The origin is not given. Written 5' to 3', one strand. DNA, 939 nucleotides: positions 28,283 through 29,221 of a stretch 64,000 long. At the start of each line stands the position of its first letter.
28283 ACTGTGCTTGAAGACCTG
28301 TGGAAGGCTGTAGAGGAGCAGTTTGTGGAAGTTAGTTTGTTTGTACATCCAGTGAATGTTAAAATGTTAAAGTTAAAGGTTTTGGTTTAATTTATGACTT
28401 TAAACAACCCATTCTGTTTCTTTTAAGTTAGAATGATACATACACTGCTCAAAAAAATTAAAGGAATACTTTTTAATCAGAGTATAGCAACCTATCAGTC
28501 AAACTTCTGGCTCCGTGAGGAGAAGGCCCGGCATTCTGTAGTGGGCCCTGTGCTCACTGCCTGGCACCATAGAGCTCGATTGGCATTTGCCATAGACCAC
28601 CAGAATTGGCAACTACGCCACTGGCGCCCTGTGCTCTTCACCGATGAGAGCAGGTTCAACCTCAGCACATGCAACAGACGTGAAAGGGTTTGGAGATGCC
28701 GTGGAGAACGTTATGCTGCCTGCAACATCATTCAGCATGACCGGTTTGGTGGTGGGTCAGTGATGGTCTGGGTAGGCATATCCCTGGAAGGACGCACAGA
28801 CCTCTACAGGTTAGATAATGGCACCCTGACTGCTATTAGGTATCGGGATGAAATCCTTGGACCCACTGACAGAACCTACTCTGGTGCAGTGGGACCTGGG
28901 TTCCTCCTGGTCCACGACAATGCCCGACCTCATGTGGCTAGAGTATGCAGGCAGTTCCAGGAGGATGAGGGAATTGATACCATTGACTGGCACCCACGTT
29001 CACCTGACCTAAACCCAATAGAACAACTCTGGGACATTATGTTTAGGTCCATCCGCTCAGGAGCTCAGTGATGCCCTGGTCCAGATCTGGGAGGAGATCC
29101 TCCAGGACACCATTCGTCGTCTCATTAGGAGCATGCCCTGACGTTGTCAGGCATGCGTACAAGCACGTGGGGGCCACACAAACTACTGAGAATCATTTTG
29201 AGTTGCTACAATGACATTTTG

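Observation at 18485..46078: Complete TEP1 (telomerase/vault-associated NACHT-WD40 protein) orthologue reconstructed as 53 phase-consistent exons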

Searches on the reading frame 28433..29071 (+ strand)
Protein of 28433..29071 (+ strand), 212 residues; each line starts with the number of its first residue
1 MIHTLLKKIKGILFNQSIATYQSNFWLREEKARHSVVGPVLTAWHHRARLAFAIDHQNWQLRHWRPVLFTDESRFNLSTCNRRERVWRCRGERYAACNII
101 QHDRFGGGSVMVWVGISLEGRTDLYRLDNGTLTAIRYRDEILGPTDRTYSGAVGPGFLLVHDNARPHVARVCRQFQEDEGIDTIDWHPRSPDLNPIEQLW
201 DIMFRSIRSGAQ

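Call 4: search_protein_families(library=pfam, proteins=[window:28433-29071:+], max_evalue=0.01)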
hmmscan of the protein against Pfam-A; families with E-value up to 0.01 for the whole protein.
window:28433-29071:+ (212 aa): 1 family
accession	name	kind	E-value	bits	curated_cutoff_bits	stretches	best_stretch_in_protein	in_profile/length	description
PF13358.12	DDE_3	-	1.2e-12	48.3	28.6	1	66-209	1-135/146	DDE superfamily endonuclease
